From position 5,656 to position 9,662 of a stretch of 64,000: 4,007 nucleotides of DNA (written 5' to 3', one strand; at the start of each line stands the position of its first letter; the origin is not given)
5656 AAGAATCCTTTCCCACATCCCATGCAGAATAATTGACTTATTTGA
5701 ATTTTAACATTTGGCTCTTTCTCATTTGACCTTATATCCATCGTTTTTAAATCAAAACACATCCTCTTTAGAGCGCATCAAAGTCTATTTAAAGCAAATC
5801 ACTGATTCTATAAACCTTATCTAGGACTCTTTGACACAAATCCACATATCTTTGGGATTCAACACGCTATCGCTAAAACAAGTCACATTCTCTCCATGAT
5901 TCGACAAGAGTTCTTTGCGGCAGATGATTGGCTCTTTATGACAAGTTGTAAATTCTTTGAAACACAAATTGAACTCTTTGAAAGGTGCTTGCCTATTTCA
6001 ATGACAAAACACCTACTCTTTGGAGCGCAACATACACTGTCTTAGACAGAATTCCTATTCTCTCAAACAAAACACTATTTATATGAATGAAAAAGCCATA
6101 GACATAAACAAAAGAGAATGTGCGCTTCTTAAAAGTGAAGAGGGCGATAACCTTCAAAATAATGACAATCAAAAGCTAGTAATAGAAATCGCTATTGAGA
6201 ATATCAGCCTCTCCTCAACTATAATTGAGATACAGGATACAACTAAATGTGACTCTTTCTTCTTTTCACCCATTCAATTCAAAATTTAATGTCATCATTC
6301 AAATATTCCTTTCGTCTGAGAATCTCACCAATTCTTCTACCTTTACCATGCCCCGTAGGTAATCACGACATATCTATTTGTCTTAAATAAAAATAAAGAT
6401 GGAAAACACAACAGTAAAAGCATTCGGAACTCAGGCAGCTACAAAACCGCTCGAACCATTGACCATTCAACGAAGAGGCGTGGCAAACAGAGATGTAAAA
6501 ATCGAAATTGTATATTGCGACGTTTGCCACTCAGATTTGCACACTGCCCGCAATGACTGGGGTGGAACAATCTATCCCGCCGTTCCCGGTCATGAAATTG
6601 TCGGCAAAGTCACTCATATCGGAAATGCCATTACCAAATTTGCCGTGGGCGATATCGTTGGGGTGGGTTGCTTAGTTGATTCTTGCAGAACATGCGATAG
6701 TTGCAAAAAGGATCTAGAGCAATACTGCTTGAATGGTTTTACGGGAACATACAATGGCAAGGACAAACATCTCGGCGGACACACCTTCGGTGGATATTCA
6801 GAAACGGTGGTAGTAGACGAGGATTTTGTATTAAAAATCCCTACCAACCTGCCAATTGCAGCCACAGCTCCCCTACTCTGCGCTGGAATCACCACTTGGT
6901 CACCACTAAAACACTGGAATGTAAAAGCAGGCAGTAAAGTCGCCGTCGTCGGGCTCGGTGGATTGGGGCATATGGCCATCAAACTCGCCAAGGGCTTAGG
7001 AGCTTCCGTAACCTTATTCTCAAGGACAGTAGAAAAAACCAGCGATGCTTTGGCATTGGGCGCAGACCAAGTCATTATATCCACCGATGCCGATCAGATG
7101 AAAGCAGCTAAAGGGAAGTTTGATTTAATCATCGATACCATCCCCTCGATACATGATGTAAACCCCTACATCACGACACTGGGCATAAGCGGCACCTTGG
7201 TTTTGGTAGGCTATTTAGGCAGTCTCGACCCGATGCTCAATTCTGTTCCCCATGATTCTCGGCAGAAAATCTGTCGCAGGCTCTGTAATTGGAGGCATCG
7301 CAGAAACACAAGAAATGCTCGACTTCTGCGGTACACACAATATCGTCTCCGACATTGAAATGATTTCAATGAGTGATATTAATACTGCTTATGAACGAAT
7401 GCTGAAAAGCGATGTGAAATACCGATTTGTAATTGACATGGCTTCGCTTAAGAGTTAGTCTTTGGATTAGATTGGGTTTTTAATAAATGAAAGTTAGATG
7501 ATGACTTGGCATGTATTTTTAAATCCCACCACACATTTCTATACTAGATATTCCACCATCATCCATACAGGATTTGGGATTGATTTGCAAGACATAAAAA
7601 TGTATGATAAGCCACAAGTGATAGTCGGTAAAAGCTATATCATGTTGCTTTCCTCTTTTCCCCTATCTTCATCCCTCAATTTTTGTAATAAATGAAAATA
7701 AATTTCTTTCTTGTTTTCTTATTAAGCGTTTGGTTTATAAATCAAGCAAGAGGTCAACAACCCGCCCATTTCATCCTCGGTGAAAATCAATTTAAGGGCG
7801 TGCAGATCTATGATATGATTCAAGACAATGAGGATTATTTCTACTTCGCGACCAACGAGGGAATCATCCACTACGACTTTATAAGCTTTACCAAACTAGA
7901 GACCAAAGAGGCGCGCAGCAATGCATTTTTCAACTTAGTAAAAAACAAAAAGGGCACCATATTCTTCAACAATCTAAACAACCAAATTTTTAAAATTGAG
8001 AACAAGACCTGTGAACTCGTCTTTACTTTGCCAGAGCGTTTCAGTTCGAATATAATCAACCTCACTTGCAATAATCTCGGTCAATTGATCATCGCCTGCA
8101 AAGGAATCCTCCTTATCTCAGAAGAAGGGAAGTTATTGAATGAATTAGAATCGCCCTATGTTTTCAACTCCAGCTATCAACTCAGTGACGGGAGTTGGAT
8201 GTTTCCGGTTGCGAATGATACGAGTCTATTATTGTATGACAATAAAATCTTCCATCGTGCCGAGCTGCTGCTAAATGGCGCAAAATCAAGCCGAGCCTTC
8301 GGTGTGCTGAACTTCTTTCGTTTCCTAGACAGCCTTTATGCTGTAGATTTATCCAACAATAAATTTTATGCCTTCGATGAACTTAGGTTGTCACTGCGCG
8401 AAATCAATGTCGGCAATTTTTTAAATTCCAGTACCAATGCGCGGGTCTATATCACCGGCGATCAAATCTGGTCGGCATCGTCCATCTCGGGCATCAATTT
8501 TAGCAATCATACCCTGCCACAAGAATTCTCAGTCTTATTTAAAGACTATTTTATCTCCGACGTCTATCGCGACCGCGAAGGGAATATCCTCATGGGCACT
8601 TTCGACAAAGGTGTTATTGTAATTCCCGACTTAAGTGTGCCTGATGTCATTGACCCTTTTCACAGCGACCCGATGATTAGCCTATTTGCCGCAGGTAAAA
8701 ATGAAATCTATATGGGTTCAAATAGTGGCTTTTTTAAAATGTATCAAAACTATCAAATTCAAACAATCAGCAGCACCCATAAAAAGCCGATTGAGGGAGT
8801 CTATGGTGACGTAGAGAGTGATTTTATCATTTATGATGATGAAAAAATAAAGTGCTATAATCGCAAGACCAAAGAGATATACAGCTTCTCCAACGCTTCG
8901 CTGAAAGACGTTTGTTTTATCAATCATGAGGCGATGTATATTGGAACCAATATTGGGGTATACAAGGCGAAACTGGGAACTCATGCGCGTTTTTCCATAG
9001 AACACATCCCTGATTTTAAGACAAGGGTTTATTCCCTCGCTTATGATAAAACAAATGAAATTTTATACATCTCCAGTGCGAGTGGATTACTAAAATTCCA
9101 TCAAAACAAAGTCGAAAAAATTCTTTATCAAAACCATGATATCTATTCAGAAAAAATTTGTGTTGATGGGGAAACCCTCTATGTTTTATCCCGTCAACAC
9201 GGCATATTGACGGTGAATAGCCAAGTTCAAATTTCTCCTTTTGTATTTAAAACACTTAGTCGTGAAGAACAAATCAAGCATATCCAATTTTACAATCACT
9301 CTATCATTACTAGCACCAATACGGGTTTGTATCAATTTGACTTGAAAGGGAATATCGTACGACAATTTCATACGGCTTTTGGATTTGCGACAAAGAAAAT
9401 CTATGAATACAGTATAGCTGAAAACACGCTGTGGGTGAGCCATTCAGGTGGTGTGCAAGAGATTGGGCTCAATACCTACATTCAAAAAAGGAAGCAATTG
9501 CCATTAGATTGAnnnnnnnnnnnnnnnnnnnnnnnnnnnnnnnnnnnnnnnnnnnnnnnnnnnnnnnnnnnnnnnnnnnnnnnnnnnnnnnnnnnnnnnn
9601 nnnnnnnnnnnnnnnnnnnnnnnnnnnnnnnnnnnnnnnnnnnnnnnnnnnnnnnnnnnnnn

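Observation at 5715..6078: Exact 21-bp register of a degenerate repeat array in an unusually long (770 bp) intergenic gap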

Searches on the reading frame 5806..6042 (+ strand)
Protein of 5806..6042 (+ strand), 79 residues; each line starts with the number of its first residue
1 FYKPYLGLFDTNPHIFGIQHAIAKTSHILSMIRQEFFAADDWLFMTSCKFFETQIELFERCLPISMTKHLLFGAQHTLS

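Call 33: search_protein_families(library=pfam, max_evalue=10, proteins=[window:5806-6042:+])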
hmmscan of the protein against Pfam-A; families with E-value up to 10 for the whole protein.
seq(79 aa): 0 families

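Call 34: search_protein_families(library=ncbifam, max_evalue=10, proteins=[window:5806-6042:+])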
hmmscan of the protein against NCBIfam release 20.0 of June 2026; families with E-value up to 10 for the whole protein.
seq(79 aa): 0 families

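Call 55: search_protein_representatives(protein=window:5806-6042:+)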
Query: 79 residues. Proteins with E-value up to 0.001 (for the whole library): 1; up to 1e-10: 0; up to 1e-30: 0. The best 1 are listed.
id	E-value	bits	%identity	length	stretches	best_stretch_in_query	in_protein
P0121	9.9e-08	48.6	25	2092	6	7-64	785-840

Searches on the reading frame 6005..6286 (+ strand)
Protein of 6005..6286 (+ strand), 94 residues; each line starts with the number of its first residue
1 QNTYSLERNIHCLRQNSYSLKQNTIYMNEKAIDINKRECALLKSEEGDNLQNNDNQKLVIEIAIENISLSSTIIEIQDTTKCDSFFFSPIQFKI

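Call 33: search_protein_families(library=pfam, max_evalue=10, proteins=[window:6005-6286:+])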
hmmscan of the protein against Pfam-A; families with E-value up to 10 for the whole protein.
seq(94 aa): 1 family
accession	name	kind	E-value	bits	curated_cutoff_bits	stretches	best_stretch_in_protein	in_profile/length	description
PF00640.29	PID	-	0.1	13.1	20.9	1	10-72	30-87/140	Phosphotyrosine interaction domain (PTB/PID)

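Call 34: search_protein_families(library=ncbifam, max_evalue=10, proteins=[window:6005-6286:+])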
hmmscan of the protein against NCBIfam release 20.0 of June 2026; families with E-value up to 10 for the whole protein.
seq(94 aa): 0 families

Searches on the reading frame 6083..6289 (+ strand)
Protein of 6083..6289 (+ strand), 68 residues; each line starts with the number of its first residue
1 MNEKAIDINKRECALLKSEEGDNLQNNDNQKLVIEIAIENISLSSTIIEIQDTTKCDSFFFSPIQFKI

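Call 10: search_protein_families(library=pfam, proteins=[window:6083-6289:+])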
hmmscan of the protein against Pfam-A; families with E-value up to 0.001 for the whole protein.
window:6083-6289:+ (68 aa): 0 families

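Call 60: find_homologous_proteins(query=window:6083-6286:+, max_evalue=1)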
Query window:6083-6286:+ (68 aa): 1 proteins with E <= 1 among 1 candidates.
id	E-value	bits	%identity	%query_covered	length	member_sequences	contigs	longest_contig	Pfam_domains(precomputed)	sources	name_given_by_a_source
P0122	1.7e-35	136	100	100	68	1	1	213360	-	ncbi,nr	ncbi:MAG: hypothetical protein IPK03_07690 [Bacteroidetes bacterium]|nr:hypothetical protein [Bacter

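Call 61: find_encoding_contigs(protein=P0122, flank=6000, max_places=5)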
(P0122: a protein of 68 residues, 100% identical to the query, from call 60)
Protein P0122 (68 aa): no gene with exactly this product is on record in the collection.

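Call 77: search_protein_families(library=ncbifam, proteins=[window:6083-6286:+], max_evalue=0.01)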
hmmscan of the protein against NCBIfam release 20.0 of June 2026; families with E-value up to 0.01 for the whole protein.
window:6083-6286:+ (68 aa): 0 families

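Call 81: predict_structure(protein=window:6083-6286:+)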
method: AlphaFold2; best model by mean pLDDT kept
length: 68 residues; sequences in the alignment: 1
mean_pLDDT: 47.1   pTM: 0.22
mean pLDDT of the five models: 47.1, 40.9, 39.4, 38.3, 36.4
residues with pLDDT >= 90: 0; 70-90: 0; 50-70: 20; < 50: 48
segments of 3 or more residues with pLDDT < 50: 1-7, 9-27, 29-31, 51-54, 56-68
pLDDT, mean of each block of 10 residues (from residue 1): 42 40 44 54 55 49 46
secondary structure, 60 per line:
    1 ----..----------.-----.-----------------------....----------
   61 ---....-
elements in order: E47-50 E64-67

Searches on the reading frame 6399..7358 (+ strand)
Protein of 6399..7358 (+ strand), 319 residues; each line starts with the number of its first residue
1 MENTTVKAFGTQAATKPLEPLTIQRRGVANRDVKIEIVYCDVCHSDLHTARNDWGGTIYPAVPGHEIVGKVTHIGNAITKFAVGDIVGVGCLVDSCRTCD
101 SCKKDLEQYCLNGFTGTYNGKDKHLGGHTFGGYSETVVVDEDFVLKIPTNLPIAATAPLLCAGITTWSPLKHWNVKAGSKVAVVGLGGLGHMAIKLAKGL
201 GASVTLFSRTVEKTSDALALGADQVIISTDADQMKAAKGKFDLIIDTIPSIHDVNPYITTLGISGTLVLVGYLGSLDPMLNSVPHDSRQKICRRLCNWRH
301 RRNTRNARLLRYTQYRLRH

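Call 10: search_protein_families(library=pfam, proteins=[window:6399-7358:+])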
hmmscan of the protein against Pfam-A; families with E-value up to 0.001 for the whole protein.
window:6399-7358:+ (319 aa): 5 families
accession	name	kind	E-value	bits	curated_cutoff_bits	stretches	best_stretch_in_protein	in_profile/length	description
PF08240.17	ADH_N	-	2.2e-24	86.1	23.5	1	31-148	3-103/104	Alcohol dehydrogenase GroES-like domain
PF00107.32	ADH_zinc_N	-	7.5e-16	58.7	31.8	1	188-278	1-96/129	Zinc-binding dehydrogenase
PF01262.27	AlaDh_PNT_C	-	2.2e-06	27.7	23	1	178-248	28-100/214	Alanine dehydrogenase/PNT, C-terminal domain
PF02826.25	2-Hacid_dh_C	-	0.00039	20.3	25.1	1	177-222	35-80/178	D-isomer specific 2-hydroxyacid dehydrogenase, NAD binding domain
PF03446.21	NAD_binding_2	-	0.00059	20.3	21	1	180-260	1-75/161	NAD binding domain of 6-phosphogluconate dehydrogenase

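Call 15: find_encoding_contigs(protein=window:6399-7358:+, flank=4000, max_places=10)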
Protein window:6399-7358:+ (319 aa): no gene with exactly this product is on record in the collection.

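Call 29: find_homologous_proteins(query=window:6399-7358:+, max_evalue=1e-60)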
Query window:6399-7358:+ (319 aa): 7974 proteins with E <= 1e-60 among 8000 candidates; the best 120 are listed.
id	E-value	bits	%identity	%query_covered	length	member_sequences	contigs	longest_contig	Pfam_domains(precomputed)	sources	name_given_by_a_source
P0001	2.8e-172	590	90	89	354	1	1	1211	PF00107.33,PF01262.28,PF08240.18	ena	-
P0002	2.7e-155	535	82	89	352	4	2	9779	PF00107.33,PF01262.28,PF08240.18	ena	-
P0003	3.9e-155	534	82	89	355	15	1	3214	PF00107.33,PF01262.28,PF08240.18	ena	-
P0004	7.2e-155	533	81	89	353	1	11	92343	PF00107.33,PF02826.26,PF01262.28,PF08240.18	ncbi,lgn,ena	-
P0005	8.9e-155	533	81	89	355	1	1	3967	PF00107.33,PF01262.28,PF08240.18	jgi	jgi:alcohol dehydrogenase (NADP+)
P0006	9.9e-155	533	82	89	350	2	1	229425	PF00107.33,PF01262.28,PF08240.18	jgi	jgi:uncharacterized zinc-type alcohol dehydrogenase-like protein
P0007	1.0e-153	529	80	89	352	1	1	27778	PF00107.33,PF01262.28,PF08240.18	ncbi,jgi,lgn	-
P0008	2.8e-153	528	80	87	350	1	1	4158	PF00107.33,PF01262.28,PF08240.18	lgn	-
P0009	4.3e-153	527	81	87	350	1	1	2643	PF00107.33,PF01262.28,PF08240.18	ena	-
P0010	4.3e-153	527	81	87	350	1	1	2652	PF00107.33,PF01262.28,PF08240.18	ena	-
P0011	1.3e-152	526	81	87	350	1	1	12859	PF00107.33,PF01262.28,PF08240.18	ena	-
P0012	3.6e-152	524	80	89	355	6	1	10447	PF00107.33,PF01262.28,PF08240.18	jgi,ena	jgi:uncharacterized zinc-type alcohol dehydrogenase-like protein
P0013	6.6e-152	523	80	89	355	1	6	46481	PF00107.33,PF01262.28,PF08240.18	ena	-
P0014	1.4e-151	522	79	89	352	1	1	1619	PF00107.33,PF02826.26,PF01262.28,PF08240.18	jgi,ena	-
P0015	2.4e-151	522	78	89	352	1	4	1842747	PF00107.33,PF02826.26,PF01262.28,PF08240.18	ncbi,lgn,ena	-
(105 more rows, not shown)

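Call 30: find_encoding_contigs(protein=P0002, flank=5000, max_places=4)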
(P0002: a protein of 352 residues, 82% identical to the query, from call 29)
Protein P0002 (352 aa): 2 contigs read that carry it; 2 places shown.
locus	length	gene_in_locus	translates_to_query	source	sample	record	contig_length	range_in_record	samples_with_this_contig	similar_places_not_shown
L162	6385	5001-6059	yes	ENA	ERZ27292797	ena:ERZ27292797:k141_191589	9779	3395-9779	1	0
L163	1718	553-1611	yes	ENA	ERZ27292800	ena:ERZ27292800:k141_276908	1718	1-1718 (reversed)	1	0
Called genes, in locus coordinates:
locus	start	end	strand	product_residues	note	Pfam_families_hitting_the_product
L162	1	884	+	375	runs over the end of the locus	PF00364:Biotin_lipoyl (faint), PF25917:BSH_RND, PF25954:Beta-barrel_RND_2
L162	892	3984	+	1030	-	PF00873:ACR_tran, PF03176:MMPL (weak), PF02355:SecD_SecF_C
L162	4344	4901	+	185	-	PF14066:DUF4256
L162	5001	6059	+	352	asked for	PF08240:ADH_N, PF01262:AlaDh_PNT_C (weak), PF00107:ADH_zinc_N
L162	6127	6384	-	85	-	?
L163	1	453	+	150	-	?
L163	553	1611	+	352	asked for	PF08240:ADH_N, PF01262:AlaDh_PNT_C (weak), PF00107:ADH_zinc_N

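Call 31: find_encoding_contigs(protein=P0001, flank=5000, max_places=4)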
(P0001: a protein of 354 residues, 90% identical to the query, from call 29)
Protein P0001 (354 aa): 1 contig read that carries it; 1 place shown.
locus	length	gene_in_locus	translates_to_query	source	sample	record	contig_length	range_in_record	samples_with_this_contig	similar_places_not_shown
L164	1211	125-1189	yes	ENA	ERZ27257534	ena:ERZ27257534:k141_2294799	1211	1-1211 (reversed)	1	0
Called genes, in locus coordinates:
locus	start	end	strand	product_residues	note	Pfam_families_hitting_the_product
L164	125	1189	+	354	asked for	PF08240:ADH_N, PF01262:AlaDh_PNT_C (weak), PF00107:ADH_zinc_N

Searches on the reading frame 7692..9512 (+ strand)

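Call 10: search_protein_families(library=pfam, proteins=[window:7692-9512:+])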
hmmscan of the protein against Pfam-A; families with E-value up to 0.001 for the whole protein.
window:7692-9512:+ (606 aa): 2 families
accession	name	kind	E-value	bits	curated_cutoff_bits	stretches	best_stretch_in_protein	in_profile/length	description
PF07494.17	Reg_prop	-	5e-07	29.6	20.4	0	285-304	4-23/24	Two component regulator propeller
PF25171.1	Beta-prop_WDR36-Utp21_1st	-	0.00082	19.3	80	0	418-545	6-130/266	WDR36/Utp21 first beta-propeller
